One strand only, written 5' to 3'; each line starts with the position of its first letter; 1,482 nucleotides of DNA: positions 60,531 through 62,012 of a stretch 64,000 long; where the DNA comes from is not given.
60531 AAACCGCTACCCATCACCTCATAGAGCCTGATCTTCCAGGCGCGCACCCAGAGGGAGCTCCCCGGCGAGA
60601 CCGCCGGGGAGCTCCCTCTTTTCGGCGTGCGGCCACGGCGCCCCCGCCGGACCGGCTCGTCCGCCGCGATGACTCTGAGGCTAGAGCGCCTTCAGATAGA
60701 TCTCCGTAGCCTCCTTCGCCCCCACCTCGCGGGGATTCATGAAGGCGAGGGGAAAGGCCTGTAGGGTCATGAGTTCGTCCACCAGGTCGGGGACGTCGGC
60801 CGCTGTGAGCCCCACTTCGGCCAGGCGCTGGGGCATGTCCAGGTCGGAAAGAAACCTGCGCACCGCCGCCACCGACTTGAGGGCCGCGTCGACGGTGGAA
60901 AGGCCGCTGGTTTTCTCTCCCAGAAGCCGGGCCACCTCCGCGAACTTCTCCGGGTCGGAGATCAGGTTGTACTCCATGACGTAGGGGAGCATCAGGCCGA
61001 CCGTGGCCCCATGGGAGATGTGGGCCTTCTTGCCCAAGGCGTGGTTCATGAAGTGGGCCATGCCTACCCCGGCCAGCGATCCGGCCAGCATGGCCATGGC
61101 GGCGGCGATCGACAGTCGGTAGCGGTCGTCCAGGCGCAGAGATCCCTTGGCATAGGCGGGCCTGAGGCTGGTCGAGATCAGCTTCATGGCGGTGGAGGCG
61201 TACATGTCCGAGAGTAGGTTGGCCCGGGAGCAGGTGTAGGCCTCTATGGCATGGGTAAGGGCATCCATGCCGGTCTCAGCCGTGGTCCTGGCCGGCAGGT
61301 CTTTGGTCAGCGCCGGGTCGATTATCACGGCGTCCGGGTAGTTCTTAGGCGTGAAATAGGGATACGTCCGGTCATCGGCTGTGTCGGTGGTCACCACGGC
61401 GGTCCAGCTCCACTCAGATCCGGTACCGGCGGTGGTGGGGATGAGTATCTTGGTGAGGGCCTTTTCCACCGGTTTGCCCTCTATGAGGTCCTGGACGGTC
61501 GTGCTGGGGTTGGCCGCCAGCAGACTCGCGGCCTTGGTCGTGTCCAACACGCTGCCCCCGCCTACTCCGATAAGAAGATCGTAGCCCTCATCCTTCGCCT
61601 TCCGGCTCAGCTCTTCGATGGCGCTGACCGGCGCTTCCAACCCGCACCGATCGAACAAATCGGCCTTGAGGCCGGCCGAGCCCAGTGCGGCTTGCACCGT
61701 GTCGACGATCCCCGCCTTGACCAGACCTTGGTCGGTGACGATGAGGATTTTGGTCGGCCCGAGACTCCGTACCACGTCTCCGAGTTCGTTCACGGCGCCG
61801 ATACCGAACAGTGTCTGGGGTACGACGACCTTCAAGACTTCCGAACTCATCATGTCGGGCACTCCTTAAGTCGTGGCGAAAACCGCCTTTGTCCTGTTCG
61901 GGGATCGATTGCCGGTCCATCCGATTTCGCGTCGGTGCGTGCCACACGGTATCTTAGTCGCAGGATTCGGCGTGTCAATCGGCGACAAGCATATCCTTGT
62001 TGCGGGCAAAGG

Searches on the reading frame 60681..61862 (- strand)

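Call 30: search_protein_families(library=pfam, proteins=[window:60681-61862:-], max_evalue=0.0001)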
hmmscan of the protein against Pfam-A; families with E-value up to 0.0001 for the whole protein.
window:60681-61862:- (393 aa): 3 families
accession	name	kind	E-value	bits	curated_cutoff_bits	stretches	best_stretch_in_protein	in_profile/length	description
PF00465.25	Fe-ADH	-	2.2e-44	151.4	31.3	1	16-183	3-168/168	Iron-containing alcohol dehydrogenase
PF25137.1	ADH_Fe_C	-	1.4e-39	136.2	27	1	194-392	1-193/194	Fe-containing alcohol dehydrogenase family, C-terminal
PF13685.12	Fe-ADH_2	-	1.1e-15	58.4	28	1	20-119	3-100/149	Iron-containing alcohol dehydrogenase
